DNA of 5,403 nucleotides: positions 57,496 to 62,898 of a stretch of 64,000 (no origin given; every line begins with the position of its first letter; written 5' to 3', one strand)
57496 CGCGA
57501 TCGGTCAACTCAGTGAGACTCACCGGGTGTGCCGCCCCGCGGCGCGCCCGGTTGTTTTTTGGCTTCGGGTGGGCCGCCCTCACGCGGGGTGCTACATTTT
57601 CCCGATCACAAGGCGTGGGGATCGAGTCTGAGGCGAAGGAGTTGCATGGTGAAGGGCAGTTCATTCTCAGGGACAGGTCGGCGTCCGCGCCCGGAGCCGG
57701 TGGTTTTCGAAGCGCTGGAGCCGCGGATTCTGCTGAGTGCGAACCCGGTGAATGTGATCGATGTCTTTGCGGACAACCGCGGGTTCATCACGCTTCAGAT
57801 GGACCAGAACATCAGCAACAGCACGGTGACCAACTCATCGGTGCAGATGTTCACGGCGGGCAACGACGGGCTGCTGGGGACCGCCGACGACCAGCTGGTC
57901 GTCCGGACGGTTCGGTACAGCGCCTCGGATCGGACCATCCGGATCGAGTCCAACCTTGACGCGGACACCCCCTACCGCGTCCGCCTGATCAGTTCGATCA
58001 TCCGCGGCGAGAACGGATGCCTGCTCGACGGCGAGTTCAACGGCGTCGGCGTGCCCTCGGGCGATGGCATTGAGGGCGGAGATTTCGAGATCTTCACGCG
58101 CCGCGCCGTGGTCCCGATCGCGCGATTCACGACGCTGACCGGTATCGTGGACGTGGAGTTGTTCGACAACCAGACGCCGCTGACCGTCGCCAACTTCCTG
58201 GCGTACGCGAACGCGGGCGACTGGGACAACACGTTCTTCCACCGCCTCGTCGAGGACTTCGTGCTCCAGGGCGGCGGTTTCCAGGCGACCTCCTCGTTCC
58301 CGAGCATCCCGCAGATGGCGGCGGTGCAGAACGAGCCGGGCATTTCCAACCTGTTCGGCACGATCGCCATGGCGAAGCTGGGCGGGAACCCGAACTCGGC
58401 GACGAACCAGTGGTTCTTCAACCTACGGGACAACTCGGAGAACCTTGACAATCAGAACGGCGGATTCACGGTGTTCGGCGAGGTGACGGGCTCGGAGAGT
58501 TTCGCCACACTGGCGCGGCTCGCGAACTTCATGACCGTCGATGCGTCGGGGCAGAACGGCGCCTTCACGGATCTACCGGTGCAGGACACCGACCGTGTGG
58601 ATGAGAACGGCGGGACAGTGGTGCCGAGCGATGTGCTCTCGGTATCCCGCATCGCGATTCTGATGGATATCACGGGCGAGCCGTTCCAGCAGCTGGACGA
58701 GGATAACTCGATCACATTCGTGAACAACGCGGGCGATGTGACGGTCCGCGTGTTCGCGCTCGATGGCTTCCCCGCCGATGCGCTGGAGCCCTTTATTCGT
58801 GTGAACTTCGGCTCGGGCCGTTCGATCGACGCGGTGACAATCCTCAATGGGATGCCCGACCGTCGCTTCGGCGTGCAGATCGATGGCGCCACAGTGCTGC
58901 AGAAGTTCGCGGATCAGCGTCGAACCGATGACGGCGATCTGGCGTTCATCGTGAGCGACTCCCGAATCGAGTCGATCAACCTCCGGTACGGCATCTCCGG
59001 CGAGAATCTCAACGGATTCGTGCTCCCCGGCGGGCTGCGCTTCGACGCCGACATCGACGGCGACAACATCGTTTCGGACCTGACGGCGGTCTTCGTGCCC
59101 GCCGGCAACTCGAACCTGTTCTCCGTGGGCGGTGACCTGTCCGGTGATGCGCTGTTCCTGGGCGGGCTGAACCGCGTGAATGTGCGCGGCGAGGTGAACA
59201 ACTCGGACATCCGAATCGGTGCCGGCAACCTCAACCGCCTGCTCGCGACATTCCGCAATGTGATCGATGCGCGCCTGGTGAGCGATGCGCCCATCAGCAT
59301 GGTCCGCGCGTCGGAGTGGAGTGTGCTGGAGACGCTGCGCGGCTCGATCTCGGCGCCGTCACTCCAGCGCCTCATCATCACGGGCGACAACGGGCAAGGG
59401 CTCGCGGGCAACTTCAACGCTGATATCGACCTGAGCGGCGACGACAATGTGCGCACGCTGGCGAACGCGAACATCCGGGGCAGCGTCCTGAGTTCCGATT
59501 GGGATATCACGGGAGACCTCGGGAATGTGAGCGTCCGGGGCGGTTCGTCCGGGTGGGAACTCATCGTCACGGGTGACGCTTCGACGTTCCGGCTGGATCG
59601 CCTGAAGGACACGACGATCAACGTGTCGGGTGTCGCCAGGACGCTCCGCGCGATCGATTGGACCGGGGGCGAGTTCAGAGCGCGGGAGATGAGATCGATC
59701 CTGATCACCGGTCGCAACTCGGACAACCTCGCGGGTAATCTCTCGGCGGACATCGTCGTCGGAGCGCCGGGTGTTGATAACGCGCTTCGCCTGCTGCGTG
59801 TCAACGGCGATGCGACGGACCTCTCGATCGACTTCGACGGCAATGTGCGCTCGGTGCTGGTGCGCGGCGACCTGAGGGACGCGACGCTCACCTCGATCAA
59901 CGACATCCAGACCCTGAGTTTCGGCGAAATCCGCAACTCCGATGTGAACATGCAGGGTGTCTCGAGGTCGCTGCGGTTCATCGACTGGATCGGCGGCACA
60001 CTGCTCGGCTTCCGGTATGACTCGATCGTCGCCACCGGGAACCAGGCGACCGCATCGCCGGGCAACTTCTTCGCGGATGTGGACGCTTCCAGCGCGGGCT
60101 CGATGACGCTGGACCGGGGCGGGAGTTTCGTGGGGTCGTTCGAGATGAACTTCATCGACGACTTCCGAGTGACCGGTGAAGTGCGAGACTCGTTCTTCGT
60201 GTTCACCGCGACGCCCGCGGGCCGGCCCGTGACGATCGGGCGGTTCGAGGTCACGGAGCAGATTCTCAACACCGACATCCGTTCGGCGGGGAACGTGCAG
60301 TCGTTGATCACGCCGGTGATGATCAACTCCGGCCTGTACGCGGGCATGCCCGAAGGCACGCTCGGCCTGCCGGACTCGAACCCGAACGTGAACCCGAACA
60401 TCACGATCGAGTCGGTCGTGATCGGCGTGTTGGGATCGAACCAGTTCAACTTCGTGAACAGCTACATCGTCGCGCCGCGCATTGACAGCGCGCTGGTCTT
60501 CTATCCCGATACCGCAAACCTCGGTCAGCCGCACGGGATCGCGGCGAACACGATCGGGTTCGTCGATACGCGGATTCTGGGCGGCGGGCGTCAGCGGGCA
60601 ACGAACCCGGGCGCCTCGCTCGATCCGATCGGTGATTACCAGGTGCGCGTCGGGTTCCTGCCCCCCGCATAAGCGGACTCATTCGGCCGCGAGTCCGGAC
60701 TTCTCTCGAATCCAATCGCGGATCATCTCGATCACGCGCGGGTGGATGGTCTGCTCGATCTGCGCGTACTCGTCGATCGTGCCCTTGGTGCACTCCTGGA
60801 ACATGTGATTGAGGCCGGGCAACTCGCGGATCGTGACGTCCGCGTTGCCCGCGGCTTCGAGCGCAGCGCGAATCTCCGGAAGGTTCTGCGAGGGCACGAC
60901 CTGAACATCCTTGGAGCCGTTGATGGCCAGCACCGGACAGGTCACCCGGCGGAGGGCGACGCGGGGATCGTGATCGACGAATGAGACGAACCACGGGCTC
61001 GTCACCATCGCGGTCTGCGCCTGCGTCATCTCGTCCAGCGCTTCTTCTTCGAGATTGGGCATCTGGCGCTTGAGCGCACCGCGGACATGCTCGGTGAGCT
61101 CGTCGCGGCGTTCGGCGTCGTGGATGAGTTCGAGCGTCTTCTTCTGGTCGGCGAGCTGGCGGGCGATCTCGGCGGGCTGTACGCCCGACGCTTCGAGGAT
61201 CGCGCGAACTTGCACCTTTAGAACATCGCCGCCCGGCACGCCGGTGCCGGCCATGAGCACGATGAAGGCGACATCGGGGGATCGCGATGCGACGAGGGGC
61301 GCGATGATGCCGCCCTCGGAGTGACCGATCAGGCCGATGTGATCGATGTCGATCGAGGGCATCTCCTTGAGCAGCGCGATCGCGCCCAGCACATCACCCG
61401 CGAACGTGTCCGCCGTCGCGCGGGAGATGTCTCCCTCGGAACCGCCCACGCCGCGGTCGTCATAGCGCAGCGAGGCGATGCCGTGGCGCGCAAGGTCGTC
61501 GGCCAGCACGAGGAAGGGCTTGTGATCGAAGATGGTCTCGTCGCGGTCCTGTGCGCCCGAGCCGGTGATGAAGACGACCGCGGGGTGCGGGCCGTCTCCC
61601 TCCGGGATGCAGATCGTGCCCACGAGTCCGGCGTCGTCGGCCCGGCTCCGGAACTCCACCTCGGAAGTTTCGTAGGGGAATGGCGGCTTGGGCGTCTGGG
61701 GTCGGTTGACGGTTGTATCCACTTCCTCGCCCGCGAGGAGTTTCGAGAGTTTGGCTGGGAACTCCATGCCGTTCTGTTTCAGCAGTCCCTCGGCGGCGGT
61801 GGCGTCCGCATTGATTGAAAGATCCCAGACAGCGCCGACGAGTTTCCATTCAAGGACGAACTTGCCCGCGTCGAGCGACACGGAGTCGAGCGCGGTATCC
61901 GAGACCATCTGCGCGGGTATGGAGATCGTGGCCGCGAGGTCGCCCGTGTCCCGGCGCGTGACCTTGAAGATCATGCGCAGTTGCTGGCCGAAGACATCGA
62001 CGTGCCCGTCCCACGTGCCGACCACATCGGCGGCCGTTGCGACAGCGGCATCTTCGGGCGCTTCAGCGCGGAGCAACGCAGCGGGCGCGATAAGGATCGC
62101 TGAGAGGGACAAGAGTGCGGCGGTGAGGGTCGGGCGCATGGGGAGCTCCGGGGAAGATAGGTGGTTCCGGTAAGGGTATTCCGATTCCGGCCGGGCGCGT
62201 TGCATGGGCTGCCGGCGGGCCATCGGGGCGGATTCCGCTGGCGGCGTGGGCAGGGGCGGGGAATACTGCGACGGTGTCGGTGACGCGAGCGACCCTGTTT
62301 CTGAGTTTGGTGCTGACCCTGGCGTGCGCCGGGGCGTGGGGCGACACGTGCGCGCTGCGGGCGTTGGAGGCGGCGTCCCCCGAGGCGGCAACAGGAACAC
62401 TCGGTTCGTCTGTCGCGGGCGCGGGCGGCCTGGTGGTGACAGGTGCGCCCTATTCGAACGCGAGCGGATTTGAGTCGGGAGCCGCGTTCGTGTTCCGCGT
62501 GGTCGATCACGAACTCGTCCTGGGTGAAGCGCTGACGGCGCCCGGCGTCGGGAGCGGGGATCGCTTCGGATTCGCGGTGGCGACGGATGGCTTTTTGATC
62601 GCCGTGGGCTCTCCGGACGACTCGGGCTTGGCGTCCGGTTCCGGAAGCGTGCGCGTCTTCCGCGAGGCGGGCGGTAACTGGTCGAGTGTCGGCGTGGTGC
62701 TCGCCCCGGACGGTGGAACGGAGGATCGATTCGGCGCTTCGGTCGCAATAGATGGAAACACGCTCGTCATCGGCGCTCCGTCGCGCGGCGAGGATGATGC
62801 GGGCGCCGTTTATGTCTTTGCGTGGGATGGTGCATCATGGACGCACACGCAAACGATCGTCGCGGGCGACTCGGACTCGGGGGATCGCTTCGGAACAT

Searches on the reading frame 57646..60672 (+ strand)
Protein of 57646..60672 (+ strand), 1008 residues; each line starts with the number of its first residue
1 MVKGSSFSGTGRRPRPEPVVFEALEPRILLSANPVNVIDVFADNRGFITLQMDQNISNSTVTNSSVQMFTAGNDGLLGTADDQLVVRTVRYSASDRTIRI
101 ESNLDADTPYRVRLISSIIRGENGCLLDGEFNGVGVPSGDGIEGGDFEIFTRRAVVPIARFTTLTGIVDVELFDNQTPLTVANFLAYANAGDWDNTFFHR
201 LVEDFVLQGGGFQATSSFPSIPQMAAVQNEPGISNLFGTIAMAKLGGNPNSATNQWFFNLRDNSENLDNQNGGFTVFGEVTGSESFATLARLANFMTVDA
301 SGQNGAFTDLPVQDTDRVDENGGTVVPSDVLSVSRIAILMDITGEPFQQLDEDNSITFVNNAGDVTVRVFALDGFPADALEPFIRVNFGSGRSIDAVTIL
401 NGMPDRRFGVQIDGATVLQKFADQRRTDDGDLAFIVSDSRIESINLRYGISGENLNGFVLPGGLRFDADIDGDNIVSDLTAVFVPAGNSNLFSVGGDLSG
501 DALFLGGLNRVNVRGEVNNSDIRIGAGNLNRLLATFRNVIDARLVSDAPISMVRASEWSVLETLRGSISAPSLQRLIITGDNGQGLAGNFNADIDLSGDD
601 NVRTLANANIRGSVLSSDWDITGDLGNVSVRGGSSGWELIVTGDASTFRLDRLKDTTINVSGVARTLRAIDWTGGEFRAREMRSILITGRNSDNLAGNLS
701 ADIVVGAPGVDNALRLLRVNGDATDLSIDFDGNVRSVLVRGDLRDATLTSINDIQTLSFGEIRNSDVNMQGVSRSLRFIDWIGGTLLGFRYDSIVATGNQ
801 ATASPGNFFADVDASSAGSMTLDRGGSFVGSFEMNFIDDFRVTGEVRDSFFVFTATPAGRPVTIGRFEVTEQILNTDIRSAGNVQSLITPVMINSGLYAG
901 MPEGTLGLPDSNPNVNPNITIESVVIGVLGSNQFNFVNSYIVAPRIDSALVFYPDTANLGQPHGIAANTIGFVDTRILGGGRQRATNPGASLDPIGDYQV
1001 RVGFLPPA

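Call 7: search_protein_families(library=pfam, proteins=[window:57646-60672:+], max_evalue=1)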
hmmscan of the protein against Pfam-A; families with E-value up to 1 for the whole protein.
window:57646-60672:+ (1008 aa): 2 families
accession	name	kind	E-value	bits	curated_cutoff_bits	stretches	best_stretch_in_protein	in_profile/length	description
PF00160.26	Pro_isomerase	-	4.2e-28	99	21.7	1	161-297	4-142/159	Cyclophilin type peptidyl-prolyl cis-trans isomerase/CLD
PF13205.12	Big_5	-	0.0095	17.1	23.6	1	31-120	9-88/105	Bacterial Ig-like domain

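Call 8: search_protein_families(library=ncbifam, proteins=[window:57646-60672:+], max_evalue=1)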
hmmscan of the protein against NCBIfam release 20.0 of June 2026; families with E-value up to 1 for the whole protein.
window:57646-60672:+ (1008 aa): 3 families
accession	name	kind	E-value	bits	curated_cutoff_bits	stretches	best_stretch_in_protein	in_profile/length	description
NF008151.0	PRK10903.1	equivalog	8.8e-22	77.5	308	1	160-282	32-154/190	peptidylprolyl isomerase A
NF008057.0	PRK10791.1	equivalog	9.4e-22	77.5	297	1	161-314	4-154/164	peptidylprolyl isomerase B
NF012209.1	LEPR-8K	domain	3.3e-07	29.6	17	1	20-35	2-17/24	LEPR-XLL domain-containing protein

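Call 39: find_related_loci(query=A5, collection=metagenome_contigs, flank=6000)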
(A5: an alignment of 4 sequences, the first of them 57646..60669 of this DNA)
Query A5 (1008 aa) in metagenome_contigs; peptide patterns used: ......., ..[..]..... (x = any residue, [..] = any of these).
600 stretches matched a pattern (row limit reached: there are more); 286 encode a relative of the query (tblastn E <= 1e-3); the best 80 are kept; 80 distinct loci.
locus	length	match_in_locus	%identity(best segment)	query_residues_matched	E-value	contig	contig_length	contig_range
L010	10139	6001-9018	38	21-1007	0e+0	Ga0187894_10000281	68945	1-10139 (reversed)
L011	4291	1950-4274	37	38-815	7e-126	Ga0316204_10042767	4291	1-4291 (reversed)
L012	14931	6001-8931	34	21-1006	2e-133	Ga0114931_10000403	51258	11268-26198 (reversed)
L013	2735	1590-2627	50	1-342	2e-92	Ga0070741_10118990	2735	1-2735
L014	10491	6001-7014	47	16-344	7e-79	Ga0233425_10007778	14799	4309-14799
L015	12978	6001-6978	46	21-340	2e-78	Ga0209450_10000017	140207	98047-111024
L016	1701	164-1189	44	21-342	4e-69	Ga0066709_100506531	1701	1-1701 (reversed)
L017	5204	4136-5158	41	13-343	2e-61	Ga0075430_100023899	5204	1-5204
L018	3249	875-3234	41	22-342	6e-61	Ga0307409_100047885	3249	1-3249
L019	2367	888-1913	41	10-344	1e-61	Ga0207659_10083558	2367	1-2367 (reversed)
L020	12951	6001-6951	41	29-349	6e-56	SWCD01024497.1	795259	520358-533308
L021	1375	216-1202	43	20-341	2e-58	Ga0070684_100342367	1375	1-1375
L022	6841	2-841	44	69-352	1e-52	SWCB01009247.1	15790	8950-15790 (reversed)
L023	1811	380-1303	39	18-314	1e-51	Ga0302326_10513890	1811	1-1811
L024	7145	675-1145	56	152-314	6e-44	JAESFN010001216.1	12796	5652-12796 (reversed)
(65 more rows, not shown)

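Call 71: search_protein_families(library=padloc, proteins=[window:57646-60669:+], max_evalue=0.01)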
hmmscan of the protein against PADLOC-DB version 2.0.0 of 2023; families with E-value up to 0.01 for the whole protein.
window:57646-60669:+ (1008 aa): 0 families

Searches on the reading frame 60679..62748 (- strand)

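Call 65: search_protein_families(library=pfam, proteins=[window:60679-62748:-], max_evalue=0.001)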
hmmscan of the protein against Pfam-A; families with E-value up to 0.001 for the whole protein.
window:60679-62748:- (689 aa): 6 families
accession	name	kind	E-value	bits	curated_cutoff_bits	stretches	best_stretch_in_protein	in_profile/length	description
PF12146.15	Hydrolase_4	-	3.2e-13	50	27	1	415-650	23-234/239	Serine aminopeptidase, S33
PF02129.25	Peptidase_S15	-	5e-11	43.2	23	1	375-620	5-238/262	X-Pro dipeptidyl-peptidase (S15 family)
PF00561.26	Abhydrolase_1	-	1.3e-07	32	25.8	1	389-631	1-226/245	alpha/beta hydrolase fold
PF08840.17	BAAT_C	-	3.9e-07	30.8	20.9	1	456-543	9-98/210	BAAT / Acyl-CoA thioester hydrolase C terminal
PF00326.27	Peptidase_S9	-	5.1e-07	29.8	22.6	0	600-664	142-202/213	Prolyl oligopeptidase family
PF01738.24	DLH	-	1.1e-05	25.6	21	0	443-497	71-125/217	Dienelactone hydrolase family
